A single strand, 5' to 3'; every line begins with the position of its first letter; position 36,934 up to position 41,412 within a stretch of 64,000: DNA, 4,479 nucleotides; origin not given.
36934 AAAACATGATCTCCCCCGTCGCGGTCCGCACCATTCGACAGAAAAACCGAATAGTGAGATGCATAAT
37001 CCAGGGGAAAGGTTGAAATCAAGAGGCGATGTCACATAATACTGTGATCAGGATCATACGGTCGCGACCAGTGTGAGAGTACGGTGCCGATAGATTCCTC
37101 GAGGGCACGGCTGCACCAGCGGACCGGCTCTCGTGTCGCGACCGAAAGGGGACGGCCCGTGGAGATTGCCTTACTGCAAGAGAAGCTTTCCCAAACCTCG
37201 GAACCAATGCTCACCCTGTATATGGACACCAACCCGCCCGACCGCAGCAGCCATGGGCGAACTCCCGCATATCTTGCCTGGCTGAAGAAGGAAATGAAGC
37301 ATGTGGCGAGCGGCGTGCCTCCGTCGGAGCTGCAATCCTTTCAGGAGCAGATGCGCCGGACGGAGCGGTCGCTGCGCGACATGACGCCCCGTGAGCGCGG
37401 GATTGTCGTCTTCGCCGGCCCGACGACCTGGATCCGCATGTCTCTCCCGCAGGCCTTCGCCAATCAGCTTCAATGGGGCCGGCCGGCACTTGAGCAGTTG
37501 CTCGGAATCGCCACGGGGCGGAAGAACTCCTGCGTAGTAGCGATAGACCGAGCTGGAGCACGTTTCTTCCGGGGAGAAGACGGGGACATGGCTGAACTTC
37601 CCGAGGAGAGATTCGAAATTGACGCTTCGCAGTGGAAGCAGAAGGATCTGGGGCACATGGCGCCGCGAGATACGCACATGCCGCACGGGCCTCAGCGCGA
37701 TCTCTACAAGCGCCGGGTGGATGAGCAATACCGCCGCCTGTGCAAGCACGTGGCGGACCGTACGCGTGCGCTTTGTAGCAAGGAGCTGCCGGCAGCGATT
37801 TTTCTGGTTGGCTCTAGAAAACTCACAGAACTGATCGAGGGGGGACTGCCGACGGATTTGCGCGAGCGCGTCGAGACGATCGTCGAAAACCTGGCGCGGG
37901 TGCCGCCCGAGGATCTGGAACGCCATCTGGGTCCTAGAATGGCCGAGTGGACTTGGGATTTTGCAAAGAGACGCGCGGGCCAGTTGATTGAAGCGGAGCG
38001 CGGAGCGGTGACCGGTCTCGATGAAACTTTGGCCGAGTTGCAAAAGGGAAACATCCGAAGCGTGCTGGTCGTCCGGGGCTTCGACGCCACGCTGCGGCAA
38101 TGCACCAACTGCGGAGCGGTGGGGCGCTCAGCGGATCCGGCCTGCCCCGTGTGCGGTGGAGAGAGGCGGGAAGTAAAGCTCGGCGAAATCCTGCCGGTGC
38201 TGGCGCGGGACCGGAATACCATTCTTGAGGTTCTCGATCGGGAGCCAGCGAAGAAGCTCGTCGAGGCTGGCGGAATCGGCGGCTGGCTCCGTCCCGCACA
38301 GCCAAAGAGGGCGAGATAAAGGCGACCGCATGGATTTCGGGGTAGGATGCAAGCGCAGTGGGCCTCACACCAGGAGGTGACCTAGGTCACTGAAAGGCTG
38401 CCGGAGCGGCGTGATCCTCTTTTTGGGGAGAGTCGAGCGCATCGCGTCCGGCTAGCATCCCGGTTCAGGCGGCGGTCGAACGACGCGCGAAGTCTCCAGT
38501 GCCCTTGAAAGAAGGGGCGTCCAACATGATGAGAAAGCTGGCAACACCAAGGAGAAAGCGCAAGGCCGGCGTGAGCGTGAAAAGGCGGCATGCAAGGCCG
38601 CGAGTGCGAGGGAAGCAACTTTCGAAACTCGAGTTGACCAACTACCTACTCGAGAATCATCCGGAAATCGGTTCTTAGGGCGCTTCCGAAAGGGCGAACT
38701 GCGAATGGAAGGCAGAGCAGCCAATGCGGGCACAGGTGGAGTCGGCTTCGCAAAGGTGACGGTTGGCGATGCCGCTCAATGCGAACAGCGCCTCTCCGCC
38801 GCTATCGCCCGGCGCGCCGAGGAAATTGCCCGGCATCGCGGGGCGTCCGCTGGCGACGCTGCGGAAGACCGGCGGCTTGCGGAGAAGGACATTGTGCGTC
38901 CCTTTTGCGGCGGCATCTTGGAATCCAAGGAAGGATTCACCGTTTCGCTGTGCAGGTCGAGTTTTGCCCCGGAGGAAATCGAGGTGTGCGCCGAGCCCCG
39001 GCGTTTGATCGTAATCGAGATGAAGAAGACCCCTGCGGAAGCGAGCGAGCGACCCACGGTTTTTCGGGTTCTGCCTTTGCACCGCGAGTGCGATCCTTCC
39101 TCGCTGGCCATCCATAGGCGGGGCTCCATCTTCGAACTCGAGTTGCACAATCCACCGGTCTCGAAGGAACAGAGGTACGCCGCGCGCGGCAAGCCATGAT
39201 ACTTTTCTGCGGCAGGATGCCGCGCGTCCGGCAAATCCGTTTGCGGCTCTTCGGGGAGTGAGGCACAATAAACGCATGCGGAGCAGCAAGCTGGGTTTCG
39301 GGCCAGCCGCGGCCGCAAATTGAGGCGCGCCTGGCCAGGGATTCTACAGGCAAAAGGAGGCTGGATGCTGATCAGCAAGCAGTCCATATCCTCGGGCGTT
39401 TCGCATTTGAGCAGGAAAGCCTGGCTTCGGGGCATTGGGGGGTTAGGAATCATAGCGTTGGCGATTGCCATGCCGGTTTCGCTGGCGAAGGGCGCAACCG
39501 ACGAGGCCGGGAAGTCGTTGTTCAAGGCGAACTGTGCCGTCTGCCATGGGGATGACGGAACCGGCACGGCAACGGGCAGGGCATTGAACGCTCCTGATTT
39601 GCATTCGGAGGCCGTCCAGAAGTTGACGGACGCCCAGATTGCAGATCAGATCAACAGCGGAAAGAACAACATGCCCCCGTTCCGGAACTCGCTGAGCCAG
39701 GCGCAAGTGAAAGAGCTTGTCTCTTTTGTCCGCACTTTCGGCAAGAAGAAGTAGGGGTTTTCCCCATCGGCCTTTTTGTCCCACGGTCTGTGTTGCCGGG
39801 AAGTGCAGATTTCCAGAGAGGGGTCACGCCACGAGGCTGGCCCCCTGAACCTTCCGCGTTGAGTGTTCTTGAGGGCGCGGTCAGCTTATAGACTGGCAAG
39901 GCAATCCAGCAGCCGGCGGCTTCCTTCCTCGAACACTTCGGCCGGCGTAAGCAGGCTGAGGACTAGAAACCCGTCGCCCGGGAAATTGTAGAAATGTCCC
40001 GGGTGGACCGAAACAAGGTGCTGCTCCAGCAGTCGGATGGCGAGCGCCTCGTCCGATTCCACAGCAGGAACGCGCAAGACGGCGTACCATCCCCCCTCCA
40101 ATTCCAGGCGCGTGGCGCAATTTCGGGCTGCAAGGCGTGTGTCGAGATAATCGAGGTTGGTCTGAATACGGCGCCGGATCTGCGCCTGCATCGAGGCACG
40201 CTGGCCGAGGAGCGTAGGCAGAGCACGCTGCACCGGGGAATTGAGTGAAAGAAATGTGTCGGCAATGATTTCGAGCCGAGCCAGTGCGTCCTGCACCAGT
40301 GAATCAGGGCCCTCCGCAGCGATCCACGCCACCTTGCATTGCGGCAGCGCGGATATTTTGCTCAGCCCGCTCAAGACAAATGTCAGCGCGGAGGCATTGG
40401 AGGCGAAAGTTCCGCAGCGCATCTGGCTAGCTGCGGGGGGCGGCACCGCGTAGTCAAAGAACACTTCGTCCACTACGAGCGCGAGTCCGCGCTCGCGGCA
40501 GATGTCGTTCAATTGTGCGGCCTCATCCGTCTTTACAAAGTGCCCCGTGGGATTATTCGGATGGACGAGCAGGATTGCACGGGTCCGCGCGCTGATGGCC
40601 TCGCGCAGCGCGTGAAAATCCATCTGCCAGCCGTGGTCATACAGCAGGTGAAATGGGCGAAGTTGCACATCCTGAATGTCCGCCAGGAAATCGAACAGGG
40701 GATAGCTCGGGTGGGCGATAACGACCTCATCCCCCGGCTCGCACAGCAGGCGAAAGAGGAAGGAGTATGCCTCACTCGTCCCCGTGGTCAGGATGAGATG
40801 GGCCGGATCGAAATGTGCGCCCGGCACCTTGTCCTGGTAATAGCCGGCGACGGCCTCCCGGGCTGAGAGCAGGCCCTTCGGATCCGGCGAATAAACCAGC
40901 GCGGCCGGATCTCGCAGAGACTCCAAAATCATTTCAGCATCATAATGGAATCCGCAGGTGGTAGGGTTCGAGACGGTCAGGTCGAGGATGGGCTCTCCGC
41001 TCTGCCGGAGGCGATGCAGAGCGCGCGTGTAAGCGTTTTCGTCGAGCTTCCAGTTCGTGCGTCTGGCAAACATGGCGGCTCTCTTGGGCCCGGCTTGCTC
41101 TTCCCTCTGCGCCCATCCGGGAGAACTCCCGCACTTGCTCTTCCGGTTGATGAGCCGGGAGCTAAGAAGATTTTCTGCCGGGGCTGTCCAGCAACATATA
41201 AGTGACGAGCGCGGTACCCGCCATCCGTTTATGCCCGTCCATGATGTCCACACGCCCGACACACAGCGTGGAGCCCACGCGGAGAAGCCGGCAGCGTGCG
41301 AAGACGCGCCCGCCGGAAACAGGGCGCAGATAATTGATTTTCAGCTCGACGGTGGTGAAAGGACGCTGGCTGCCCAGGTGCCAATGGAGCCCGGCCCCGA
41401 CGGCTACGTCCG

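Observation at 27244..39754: Stress/dormancy-like gene island resembling the mycobacterial DosR-regulon repertoire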

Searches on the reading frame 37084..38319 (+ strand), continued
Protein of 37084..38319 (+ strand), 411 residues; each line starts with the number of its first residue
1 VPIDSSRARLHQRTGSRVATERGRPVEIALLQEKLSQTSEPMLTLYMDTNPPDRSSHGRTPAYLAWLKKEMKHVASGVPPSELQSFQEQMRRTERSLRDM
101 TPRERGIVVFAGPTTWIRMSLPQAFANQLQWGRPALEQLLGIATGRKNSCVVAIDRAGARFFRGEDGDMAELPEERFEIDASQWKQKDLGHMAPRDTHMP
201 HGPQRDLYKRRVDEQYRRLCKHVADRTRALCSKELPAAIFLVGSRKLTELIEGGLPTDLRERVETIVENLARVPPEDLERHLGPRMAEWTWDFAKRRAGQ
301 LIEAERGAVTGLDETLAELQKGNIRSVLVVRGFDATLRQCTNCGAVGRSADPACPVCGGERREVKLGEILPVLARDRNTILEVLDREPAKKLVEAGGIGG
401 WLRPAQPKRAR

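Call 60: search_protein_families(library=ncbifam, proteins=[window:37159-38319:+], max_evalue=0.001)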
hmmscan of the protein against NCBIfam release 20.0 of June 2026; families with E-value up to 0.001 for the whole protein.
window:37159-38319:+ (386 aa): 2 families
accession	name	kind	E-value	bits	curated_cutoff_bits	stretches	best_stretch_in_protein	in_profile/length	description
NF052288.1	MSMEG_1130_fam_RHF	equivalog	1.2e-09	37.7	480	1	80-378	87-386/387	MSMEG_1130 family ribosome hibernation factor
NF052289.1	Rv2629_fam_RHF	equivalog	5.4e-09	35.7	320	1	183-360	159-342/357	Rv2629 family ribosome hibernation factor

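Call 86: search_solved_structures(query=A1, max_evalue=0.001, show_alignments=5)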
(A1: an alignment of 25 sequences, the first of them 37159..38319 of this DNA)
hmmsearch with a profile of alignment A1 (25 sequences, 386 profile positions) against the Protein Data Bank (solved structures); distinct sequences matched with E-value up to 0.001: 10.
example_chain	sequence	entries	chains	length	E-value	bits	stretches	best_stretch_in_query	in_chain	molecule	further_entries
8v9j_z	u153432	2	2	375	4.8e-14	55.3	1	42-378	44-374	Ribosome hibernation factor Balon (MSMEG_1130)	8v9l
3ir9_A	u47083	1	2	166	9.6e-06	28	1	270-380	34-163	Peptide chain release factor subunit 1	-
4af1_A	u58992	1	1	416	6.5e-05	25.3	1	179-380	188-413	PEPTIDE CHAIN RELEASE FACTOR SUBUNIT 1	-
8v9k_z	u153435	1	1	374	0.00028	23.2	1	182-351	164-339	Ribosome hibernation factor Balon (Rv2629)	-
3jag_ii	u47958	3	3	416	0.00061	22.1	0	113-380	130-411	eRF1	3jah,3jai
6d90_jj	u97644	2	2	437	0.00069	21.9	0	113-380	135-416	Eukaryotic peptide chain release factor subunit 1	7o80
9rhu_p2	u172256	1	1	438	0.0007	21.9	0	113-380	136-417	Eukaryotic peptide chain release factor subunit 1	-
6hcf_j1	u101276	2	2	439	0.00071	21.8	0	113-380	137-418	eRF1(AAQ)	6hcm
8zhc_eR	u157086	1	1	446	0.00075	21.8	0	113-380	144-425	Eukaryotic peptide chain release factor subunit 1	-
5lzv_ii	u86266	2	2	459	0.00083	21.6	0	113-380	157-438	eRF1(AAQ) | Eukaryotic peptide chain release factor subunit 1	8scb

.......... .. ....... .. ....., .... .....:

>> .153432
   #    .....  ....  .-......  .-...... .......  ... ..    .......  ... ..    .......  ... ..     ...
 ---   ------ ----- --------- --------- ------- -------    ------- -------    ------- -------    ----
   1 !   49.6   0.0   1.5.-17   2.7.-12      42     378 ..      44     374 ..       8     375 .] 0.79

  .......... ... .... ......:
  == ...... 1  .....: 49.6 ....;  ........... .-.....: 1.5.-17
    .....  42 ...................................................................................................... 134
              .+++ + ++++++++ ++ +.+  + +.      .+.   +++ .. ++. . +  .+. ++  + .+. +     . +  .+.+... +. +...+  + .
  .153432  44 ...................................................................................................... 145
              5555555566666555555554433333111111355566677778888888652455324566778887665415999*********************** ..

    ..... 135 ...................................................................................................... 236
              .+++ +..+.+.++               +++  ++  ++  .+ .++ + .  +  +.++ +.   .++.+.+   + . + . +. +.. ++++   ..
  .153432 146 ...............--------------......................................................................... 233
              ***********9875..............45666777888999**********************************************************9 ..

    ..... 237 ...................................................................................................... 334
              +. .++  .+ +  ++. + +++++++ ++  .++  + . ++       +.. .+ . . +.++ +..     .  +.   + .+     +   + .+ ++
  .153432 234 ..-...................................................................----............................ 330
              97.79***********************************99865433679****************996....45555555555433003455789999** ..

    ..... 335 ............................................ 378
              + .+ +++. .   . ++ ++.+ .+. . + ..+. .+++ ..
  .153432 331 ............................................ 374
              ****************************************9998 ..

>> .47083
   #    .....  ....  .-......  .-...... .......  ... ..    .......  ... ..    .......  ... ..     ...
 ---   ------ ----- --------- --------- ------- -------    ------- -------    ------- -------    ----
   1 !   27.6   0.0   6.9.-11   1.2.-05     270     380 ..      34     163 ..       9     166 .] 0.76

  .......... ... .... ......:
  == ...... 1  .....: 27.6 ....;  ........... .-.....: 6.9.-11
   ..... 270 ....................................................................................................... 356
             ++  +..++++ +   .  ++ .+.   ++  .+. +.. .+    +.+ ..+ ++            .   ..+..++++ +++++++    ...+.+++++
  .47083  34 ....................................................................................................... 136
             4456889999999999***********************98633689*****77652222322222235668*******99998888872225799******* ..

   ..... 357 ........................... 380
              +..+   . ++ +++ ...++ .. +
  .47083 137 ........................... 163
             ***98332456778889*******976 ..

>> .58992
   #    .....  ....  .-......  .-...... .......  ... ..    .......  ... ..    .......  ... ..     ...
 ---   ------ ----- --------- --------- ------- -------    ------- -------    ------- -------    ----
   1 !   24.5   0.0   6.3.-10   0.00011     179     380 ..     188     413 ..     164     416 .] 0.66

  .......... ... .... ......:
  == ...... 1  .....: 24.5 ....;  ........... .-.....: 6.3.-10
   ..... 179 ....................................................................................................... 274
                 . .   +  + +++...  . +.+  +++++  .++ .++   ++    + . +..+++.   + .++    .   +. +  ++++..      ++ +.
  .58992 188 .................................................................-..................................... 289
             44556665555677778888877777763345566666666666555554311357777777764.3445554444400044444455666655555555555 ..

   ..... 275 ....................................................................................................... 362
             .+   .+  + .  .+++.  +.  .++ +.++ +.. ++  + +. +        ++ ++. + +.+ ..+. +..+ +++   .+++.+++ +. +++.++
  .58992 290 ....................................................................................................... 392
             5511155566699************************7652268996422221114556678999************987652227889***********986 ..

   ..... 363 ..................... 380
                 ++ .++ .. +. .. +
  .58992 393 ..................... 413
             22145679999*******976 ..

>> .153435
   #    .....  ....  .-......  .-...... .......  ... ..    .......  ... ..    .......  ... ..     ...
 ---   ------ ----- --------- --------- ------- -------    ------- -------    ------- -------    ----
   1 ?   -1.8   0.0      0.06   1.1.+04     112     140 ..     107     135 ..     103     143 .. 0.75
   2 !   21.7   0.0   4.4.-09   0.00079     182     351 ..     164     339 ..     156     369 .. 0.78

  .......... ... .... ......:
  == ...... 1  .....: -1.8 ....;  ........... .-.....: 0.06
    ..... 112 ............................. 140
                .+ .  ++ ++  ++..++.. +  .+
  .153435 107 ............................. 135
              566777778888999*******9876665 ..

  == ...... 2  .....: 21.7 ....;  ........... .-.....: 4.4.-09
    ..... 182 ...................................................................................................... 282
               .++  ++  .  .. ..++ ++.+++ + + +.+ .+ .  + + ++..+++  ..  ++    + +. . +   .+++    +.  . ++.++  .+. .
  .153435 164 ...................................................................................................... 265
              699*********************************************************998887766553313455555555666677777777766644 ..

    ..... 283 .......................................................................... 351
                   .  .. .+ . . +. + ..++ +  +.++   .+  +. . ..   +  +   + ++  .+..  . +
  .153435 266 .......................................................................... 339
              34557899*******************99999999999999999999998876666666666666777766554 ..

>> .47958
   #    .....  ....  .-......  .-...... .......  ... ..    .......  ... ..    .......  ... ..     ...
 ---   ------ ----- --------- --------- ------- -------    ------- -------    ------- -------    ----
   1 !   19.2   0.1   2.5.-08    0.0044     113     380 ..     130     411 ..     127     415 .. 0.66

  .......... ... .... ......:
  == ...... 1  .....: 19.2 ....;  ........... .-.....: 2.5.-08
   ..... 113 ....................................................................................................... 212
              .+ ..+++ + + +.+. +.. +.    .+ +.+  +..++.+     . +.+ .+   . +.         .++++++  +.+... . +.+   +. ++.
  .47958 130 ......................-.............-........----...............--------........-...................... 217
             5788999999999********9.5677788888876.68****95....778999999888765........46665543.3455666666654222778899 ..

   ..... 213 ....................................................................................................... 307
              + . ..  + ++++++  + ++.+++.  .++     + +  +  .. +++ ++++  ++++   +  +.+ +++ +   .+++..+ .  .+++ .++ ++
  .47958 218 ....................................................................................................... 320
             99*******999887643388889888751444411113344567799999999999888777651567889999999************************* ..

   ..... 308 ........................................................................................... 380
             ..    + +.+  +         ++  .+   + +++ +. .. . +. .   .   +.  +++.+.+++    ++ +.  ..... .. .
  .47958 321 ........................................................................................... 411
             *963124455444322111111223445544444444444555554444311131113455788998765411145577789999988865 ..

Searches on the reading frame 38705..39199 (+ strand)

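Call 5: search_protein_families(library=pfam, proteins=[window:38705-39199:+], max_evalue=0.01)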
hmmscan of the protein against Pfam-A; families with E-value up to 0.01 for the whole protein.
window:38705-39199:+ (164 aa): 0 families

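Call 9: search_protein_families(library=pfam, proteins=[window:38705-39199:+], max_evalue=0.1)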
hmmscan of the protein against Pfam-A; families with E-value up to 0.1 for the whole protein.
window:38705-39199:+ (164 aa): 1 family
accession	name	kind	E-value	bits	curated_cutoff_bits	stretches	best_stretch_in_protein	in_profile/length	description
PF11154.13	DUF2934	-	0.015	15.4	22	1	34-63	6-35/37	Protein of unknown function (DUF2934)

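Call 60: search_protein_families(library=ncbifam, proteins=[window:38705-39199:+], max_evalue=0.001)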
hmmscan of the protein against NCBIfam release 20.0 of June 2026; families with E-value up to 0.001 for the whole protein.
window:38705-39199:+ (164 aa): 0 families

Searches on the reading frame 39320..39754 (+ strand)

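Call 4: search_protein_families(library=pfam, proteins=[window:39320-39754:+], max_evalue=0.01)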
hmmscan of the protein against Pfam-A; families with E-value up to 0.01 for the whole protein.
window:39320-39754:+ (144 aa): 2 families
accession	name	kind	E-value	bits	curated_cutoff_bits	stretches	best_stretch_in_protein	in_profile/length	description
PF13442.11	Cytochrome_CBB3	-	2.4e-16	60.2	27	1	61-137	3-68/68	Cytochrome C oxidase, cbb3-type, subunit III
PF00034.26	Cytochrom_C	-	2.7e-10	41.9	21.3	1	62-139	2-88/90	Cytochrome c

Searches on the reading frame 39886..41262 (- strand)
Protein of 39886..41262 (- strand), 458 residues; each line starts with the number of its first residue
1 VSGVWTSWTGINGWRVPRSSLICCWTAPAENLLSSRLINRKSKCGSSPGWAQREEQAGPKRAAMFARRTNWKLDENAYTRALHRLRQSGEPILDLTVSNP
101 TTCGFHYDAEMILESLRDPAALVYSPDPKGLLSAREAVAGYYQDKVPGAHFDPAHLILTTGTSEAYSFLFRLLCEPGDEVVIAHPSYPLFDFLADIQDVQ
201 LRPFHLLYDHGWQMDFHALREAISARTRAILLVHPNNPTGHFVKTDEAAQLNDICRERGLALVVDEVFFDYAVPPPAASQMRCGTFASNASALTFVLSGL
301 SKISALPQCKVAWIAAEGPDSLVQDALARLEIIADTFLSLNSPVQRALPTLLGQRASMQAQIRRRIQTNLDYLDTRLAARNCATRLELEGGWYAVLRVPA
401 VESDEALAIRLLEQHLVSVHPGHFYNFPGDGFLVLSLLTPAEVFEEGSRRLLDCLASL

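Call 9: search_protein_families(library=pfam, proteins=[window:39886-41262:-], max_evalue=0.1)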
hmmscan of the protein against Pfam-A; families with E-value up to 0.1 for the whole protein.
window:39886-41262:- (458 aa): 5 families
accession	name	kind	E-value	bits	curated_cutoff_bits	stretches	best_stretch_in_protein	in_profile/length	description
PF00155.27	Aminotran_1_2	-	2.2e-40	139.4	19.7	1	124-431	37-342/361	Aminotransferase class I and II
PF01212.27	Beta_elim_lyase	-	6.7e-06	26.1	27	1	157-265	52-168/288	Beta-eliminating lyase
PF00266.25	Aminotran_5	-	9.3e-05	22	21.5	1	154-266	62-176/371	Aminotransferase class-V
PF01041.23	DegT_DnrJ_EryC1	-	0.00025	20.9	19.8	1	159-265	45-145/360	DegT/DnrJ/EryC1/StrS aminotransferase family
PF01053.26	Cys_Met_Meta_PP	-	0.00054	19.1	27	1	157-269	72-177/381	Cys/Met metabolism PLP-dependent enzyme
